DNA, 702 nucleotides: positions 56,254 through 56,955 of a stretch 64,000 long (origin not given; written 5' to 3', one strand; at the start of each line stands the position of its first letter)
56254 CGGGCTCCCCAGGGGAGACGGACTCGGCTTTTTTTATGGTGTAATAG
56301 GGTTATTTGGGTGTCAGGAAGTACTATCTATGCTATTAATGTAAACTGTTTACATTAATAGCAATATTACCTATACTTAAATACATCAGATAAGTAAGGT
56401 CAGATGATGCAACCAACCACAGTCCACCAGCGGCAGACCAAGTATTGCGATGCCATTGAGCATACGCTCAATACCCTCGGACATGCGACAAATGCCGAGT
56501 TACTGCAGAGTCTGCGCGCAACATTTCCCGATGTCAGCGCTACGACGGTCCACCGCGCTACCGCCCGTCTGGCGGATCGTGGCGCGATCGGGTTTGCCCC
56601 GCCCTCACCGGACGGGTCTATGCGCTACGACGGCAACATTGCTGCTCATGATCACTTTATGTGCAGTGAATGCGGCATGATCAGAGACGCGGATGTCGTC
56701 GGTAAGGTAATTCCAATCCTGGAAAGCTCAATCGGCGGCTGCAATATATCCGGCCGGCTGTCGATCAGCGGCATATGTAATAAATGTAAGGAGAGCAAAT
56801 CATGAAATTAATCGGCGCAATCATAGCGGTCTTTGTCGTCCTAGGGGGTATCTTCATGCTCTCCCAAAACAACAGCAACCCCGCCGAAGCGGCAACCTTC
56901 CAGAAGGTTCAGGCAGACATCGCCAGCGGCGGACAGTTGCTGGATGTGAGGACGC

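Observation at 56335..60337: Fur-family regulator with a perfect 25-bp palindromic operator heading a rhodanese, glutaredoxin, DUF2892 and CoADR-Rhd-TusA-DsrE operon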

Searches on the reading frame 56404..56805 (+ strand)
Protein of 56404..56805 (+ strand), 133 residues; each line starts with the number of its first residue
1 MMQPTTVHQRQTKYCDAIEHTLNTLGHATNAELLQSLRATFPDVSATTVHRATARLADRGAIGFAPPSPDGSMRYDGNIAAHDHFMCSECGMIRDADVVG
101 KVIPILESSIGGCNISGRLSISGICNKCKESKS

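Call 3: search_protein_families(library=pfam, proteins=[window:56404-56805:+], max_evalue=0.01)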
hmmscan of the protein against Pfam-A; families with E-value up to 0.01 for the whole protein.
window:56404-56805:+ (133 aa): 1 family
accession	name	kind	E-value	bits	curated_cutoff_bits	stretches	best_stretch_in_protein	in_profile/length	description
PF01475.25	FUR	-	6.8e-10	39.6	23.1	1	24-95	19-92/121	Ferric uptake regulator family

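Call 6: find_homologous_proteins(query=window:56404-56802:+, max_evalue=0.001)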
Query window:56404-56802:+ (133 aa): 627 proteins with E <= 0.001 among 660 candidates; the best 120 are listed.
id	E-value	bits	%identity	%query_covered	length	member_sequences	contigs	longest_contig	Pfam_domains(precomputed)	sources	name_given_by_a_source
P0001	7.2e-84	296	100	99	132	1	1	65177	PF01475.26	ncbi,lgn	-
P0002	2.5e-57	210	70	99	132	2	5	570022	PF01475.26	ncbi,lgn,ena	-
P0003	1.7e-56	208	73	96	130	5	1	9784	PF01475.26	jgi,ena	-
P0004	9.4e-56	205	71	96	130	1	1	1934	PF01475.26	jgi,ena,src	-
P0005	2.7e-55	204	70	99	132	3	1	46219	PF01475.26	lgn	-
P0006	5.1e-55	203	70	98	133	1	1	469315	PF01475.26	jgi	jgi:Fur family transcriptional regulator, peroxide stress response regulator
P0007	4.2e-54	200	69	98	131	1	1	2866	PF01475.26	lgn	-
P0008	1.2e-53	198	67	97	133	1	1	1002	PF01475.26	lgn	-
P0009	1.3e-53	198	65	99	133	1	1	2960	PF01475.26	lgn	-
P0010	1.4e-53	198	71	95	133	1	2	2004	PF01475.26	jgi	jgi:Fe2+ or Zn2+ uptake regulation protein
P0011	1.7e-53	198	73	92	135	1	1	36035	PF01475.26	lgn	-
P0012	3.6e-53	197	69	97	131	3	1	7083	PF01475.26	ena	-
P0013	5.1e-53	196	64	99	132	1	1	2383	PF01475.26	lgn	-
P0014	6.3e-53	196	68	99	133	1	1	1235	PF01475.26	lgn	-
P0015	6.9e-53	196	68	95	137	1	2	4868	PF01475.26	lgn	-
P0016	9.1e-53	196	68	97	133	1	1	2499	PF01475.26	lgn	-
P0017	9.3e-53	196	71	93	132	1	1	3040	PF01475.26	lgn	-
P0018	2.1e-52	194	67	99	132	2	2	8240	PF01475.26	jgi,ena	-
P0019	2.1e-52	194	65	99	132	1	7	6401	PF01475.26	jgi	jgi:Fur family peroxide stress response transcriptional regulator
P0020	2.3e-52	194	66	98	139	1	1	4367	PF01475.26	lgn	-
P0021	2.9e-52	194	67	97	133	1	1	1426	PF01475.26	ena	-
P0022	3.1e-52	194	67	97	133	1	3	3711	PF01475.26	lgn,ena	-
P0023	3.2e-52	194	65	98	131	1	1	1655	PF01475.26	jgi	jgi:Fe2+ or Zn2+ uptake regulation protein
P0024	3.3e-52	194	68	97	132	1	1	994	PF01475.26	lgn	-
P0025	3.7e-52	194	69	97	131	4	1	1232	PF01475.26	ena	-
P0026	3.7e-52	194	68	96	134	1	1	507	PF01475.26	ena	-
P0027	3.8e-52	194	67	97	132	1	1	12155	PF01475.26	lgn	-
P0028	4.1e-52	193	64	99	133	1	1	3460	PF01475.26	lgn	-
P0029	5.7e-52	193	68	97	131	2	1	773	PF01475.26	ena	-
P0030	5.8e-52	193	71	90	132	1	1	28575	PF01475.26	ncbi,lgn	-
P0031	6.3e-52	193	67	98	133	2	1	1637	PF01475.26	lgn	-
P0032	6.3e-52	193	69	96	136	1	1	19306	PF01475.26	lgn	-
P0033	6.6e-52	193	70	96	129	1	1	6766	PF01475.26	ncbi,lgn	-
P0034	7.3e-52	193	64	99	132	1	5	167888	PF01475.26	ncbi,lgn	ncbi:MAG: transcriptional repressor [Candidatus Saccharimonadales bacterium]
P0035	8.4e-52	192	68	97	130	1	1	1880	PF01475.26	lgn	-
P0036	9.0e-52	192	64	98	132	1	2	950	PF01475.26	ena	-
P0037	9.4e-52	192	65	98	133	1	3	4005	PF01475.26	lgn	-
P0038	1.0e-51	192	66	98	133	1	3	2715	PF01475.26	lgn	-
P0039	1.2e-51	192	63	98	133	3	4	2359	PF01475.26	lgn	-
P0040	1.2e-51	192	67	95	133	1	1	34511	PF01475.26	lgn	-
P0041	1.3e-51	192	67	97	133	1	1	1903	PF01475.26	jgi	jgi:Fur family transcriptional regulator, peroxide stress response regulator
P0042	1.4e-51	192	66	98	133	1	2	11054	PF01475.26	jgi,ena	jgi:Fe2+ or Zn2+ uptake regulation protein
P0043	1.5e-51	192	64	97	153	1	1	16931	PF01475.26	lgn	-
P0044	1.5e-51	192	65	98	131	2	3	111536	PF01475.26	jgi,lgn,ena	jgi:Fe2+ or Zn2+ uptake regulation protein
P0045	1.7e-51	192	66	95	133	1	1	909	PF01475.26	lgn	-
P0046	1.7e-51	191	65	98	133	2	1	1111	PF01475.26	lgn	-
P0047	1.7e-51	191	66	96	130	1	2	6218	PF01475.26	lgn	-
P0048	1.8e-51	191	66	98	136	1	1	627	PF01475.26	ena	-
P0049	1.8e-51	191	66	98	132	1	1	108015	PF01475.26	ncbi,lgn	-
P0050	1.9e-51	191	63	98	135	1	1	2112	PF01475.26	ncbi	-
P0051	2.1e-51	191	65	98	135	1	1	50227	PF01475.26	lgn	-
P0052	2.7e-51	191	65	98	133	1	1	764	PF01475.26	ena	-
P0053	3.2e-51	191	67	97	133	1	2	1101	PF01475.26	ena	-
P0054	3.3e-51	191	69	91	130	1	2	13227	PF01475.26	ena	-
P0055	3.7e-51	190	64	99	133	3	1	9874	PF01475.26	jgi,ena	jgi:Fe2+ or Zn2+ uptake regulation protein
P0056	3.9e-51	190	69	97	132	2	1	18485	PF01475.26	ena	-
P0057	4.0e-51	190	67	97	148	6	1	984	PF01475.26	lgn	-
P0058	4.6e-51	190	65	98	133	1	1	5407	PF01475.26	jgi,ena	jgi:Fur family peroxide stress response transcriptional regulator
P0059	4.8e-51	190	65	96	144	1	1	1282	PF01475.26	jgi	jgi:Fur family peroxide stress response transcriptional regulator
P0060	5.0e-51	190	68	98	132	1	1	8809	PF01475.26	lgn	-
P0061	5.1e-51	190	65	97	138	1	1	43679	PF01475.26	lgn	-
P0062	5.4e-51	190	67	95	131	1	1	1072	PF01475.26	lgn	-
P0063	5.4e-51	190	66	96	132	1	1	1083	PF01475.26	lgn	-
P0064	5.5e-51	190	67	98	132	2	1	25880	PF01475.26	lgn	-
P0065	5.6e-51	190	66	95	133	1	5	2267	PF01475.26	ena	-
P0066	5.8e-51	190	69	92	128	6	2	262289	PF01475.26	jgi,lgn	jgi:Fur family peroxide stress response transcriptional regulator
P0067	6.0e-51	190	69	92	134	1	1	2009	PF01475.26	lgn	-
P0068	6.0e-51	190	65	97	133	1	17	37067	PF01475.26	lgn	-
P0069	6.1e-51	190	67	95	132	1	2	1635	PF01475.26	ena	-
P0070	7.6e-51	189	66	98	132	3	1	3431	PF01475.26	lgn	-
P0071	7.7e-51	189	65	97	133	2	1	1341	PF01475.26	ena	-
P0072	8.0e-51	189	63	98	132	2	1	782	PF01475.26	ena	-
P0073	8.7e-51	189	64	97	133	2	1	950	PF01475.26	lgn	-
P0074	1.1e-50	189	65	99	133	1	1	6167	PF01475.26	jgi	-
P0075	1.1e-50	189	63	98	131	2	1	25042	PF01475.26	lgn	-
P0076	1.1e-50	189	65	98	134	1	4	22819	PF01475.26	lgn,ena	-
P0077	1.1e-50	189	67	95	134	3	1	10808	PF01475.26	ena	-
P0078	1.2e-50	189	66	97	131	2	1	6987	PF01475.26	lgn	-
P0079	1.4e-50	189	64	95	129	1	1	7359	PF01475.26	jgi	jgi:Fe2+ or Zn2+ uptake regulation protein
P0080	1.5e-50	188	68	98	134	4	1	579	PF01475.26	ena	-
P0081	1.7e-50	188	67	97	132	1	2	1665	PF01475.26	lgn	-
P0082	1.8e-50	188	67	93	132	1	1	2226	PF01475.26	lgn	-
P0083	1.8e-50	188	67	98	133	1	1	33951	PF01475.26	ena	-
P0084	1.9e-50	188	64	96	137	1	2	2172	PF01475.26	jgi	jgi:Fur family transcriptional regulator, peroxide stress response regulator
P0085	1.9e-50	188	63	98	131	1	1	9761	PF01475.26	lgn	-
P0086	2.0e-50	188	66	97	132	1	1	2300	PF01475.26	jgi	jgi:Fur family transcriptional regulator, peroxide stress response regulator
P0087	2.0e-50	188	69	92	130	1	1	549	PF01475.26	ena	-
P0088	2.2e-50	188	66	97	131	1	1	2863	PF01475.26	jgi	jgi:Fe2+ or Zn2+ uptake regulation protein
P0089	2.2e-50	188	66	94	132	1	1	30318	PF01475.26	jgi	jgi:Fe2+ or Zn2+ uptake regulation protein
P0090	2.3e-50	188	65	98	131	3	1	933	PF01475.26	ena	-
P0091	2.3e-50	188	68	93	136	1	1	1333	PF01475.26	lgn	-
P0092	2.5e-50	188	66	98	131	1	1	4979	PF01475.26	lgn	-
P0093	2.6e-50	188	65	97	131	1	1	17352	PF01475.26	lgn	-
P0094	2.7e-50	188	67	97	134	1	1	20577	PF01475.26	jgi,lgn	-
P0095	3.2e-50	187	65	97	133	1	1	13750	PF01475.26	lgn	-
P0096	3.3e-50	187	69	91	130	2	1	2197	PF01475.26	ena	-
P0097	4.5e-50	187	64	99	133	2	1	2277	PF01475.26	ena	-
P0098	4.8e-50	187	65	95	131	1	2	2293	PF01475.26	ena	-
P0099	4.8e-50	187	65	98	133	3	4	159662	PF01475.26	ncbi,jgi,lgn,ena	-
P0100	5.0e-50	187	65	98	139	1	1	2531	PF01475.26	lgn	-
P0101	5.9e-50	187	66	97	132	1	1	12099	PF01475.26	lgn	-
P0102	6.0e-50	187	66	95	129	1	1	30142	PF01475.26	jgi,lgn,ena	-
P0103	6.8e-50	186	64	98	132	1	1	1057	PF01475.26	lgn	-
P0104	7.5e-50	186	69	93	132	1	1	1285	PF01475.26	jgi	jgi:Fur family peroxide stress response transcriptional regulator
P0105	8.0e-50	186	71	90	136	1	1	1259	PF01475.26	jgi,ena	-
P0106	9.6e-50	186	65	95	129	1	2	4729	PF01475.26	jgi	jgi:Fur family peroxide stress response transcriptional regulator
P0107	1.1e-49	186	65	93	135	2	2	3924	PF01475.26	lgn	-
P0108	1.2e-49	186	66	96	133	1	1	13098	PF01475.26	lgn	-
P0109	1.2e-49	186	62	99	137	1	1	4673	PF01475.26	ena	-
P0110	1.4e-49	185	63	99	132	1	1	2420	PF01475.26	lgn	-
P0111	1.4e-49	185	65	97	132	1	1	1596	PF01475.26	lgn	-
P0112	1.6e-49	185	64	97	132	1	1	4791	PF01475.26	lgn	-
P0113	1.8e-49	185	65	98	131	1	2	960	PF01475.26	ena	-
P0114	1.8e-49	185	65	98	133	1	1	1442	PF01475.26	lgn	-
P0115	3.1e-49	184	60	99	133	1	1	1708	PF01475.26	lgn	-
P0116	3.4e-49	184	65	97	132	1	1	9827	PF01475.26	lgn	-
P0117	3.5e-49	184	66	93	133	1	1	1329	PF01475.26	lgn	-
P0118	3.7e-49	184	65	92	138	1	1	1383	PF01475.26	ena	-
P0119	3.7e-49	184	65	96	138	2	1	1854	PF01475.26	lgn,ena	-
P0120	3.9e-49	184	64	97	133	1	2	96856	PF01475.26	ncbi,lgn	-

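Call 10: find_related_loci(query=A1, collection=genome_contigs, flank=6000)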
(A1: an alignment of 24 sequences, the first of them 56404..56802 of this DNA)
Query A1 (133 aa) in genome_contigs; peptide patterns used: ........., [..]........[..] (x = any residue, [..] = any of these).
95 stretches matched a pattern; 76 encode a relative of the query (tblastn E <= 1e-3); 75 distinct loci.
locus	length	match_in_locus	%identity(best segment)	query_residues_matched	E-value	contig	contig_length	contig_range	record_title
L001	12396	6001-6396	70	2-133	6e-63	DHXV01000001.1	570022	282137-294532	MAG TPA_asm: Patescibacteria group bacterium UBA5147 UBA5147_contig_353, whole genome shotgun sequence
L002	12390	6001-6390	69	1-130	3e-60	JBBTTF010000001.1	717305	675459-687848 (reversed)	MAG: Patescibacteria group bacterium isolate H32-bin025_1 H32_bin025_1_000000000001, whole genome shotgun sequence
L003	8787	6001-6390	65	2-131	1e-57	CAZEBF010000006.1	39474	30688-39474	MAG TPA_asm: uncultured Candidatus Saccharibacteria bacterium isolate SRP286056_co1_136 genome assembly, contig: NODE_10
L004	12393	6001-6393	66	2-132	2e-57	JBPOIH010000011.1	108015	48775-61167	MAG: Patescibacteria group bacterium isolate MAG_90 c_000000450463, whole genome shotgun sequence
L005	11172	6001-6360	71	9-128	6e-57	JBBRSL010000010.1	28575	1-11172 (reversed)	MAG: Candidatus Saccharimonadales bacterium isolate La2_metabat2.071 La2_metabat2.071_K_1255191L28575_cov_13.8010, whole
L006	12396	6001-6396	64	1-132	2e-56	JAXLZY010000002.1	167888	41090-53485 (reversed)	MAG: Candidatus Saccharimonadales bacterium isolate STL-PAT14 C2.246.fa-2, whole genome shotgun sequence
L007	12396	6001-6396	64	1-132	8e-55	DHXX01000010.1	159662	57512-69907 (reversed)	MAG TPA_asm: Candidatus Saccharibacteria bacterium UBA5145 UBA5145_contig_399, whole genome shotgun sequence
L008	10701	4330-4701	66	10-133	3e-54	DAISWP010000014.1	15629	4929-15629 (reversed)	MAG TPA_asm: Candidatus Saccharibacteria bacterium isolate CTOTU2456 NODE_1596_length_15629_cov_4.660074, whole genome s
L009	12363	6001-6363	66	10-130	3e-54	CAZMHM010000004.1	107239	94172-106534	MAG TPA_asm: uncultured Candidatus Saccharibacteria bacterium isolate SRP296810_co1_117 genome assembly, contig: NODE_15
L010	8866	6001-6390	64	1-130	5e-54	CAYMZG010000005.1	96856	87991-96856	MAG TPA_asm: uncultured Candidatus Saccharibacteria bacterium isolate SRP298887_co1_121 genome assembly, contig: NODE_87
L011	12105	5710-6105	61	1-132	8e-54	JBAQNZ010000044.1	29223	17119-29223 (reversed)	MAG: Candidatus Microsaccharimonas sp. isolate MFD12002_ilm_asm_bin22 k127_77970, whole genome shotgun sequence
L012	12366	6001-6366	66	9-130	1e-53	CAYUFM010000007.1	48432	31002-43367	MAG TPA_asm: uncultured Candidatus Saccharibacteria bacterium isolate SRP286056_co1_255 genome assembly, contig: NODE_71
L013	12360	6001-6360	67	9-128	2e-53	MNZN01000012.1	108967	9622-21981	MAG: Candidatus Saccharibacteria bacterium CG2_30_41_52 cg2_3.0_scaffold_81_c, whole genome shotgun sequence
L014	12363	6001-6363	66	10-130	6e-53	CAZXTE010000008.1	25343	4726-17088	MAG TPA_asm: uncultured Candidatus Saccharibacteria bacterium isolate SRP173033_co2_103 genome assembly, contig: NODE_68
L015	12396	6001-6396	61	2-133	5e-53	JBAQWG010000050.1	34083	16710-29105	MAG: Candidatus Saccharimonadales bacterium isolate MFD12012_ilm_asm_bin23 k127_18754, whole genome shotgun sequence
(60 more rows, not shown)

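Call 11: search_solved_structures(query=A1, max_evalue=0.001, show_alignments=4)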
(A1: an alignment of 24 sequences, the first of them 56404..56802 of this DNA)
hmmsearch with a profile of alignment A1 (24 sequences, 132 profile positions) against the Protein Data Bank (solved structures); distinct sequences matched with E-value up to 0.001: 13.
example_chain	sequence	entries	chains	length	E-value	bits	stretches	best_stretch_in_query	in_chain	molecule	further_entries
2fe3_A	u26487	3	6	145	3e-11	46.6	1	16-131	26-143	Peroxide operon regulator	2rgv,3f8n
6dk4_A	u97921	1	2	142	5.8e-09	39.3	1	18-129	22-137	Ferric uptake regulation protein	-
9ire_A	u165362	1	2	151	7.3e-08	35.7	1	24-131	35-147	Ferric uptake regulation protein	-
4i7h_A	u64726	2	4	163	6.9e-07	32.6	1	15-130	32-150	peroxide stress sensing regulator | Peroxide stress regulator PerR, FUR family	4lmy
3mwm_A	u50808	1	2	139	1.8e-06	31.2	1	7-129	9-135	Putative metal uptake regulation protein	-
6d57_A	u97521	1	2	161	2.4e-06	30.8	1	11-131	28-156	Ferric uptake regulation protein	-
4ets_A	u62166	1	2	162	2.4e-06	30.8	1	11-131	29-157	Ferric uptake regulation protein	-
7vo0_G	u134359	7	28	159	2.7e-06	30.6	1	6-129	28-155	Putative metal uptake regulation protein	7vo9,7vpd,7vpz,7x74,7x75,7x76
2o03_A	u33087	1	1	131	3e-06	30.5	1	8-128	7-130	probable Zinc uptake regulation protein FurB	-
3eyy_A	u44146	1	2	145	4.5e-06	29.9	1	15-128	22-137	Putative iron uptake regulatory protein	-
2xig_A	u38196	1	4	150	5.8e-06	29.6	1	19-131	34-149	FERRIC UPTAKE REGULATION PROTEIN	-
5nl9_A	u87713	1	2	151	2.3e-05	27.6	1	19-102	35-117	Transcriptional regulator (FUR family)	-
5nbc_A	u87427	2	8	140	7.2e-05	26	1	25-130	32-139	Ferric uptake regulation protein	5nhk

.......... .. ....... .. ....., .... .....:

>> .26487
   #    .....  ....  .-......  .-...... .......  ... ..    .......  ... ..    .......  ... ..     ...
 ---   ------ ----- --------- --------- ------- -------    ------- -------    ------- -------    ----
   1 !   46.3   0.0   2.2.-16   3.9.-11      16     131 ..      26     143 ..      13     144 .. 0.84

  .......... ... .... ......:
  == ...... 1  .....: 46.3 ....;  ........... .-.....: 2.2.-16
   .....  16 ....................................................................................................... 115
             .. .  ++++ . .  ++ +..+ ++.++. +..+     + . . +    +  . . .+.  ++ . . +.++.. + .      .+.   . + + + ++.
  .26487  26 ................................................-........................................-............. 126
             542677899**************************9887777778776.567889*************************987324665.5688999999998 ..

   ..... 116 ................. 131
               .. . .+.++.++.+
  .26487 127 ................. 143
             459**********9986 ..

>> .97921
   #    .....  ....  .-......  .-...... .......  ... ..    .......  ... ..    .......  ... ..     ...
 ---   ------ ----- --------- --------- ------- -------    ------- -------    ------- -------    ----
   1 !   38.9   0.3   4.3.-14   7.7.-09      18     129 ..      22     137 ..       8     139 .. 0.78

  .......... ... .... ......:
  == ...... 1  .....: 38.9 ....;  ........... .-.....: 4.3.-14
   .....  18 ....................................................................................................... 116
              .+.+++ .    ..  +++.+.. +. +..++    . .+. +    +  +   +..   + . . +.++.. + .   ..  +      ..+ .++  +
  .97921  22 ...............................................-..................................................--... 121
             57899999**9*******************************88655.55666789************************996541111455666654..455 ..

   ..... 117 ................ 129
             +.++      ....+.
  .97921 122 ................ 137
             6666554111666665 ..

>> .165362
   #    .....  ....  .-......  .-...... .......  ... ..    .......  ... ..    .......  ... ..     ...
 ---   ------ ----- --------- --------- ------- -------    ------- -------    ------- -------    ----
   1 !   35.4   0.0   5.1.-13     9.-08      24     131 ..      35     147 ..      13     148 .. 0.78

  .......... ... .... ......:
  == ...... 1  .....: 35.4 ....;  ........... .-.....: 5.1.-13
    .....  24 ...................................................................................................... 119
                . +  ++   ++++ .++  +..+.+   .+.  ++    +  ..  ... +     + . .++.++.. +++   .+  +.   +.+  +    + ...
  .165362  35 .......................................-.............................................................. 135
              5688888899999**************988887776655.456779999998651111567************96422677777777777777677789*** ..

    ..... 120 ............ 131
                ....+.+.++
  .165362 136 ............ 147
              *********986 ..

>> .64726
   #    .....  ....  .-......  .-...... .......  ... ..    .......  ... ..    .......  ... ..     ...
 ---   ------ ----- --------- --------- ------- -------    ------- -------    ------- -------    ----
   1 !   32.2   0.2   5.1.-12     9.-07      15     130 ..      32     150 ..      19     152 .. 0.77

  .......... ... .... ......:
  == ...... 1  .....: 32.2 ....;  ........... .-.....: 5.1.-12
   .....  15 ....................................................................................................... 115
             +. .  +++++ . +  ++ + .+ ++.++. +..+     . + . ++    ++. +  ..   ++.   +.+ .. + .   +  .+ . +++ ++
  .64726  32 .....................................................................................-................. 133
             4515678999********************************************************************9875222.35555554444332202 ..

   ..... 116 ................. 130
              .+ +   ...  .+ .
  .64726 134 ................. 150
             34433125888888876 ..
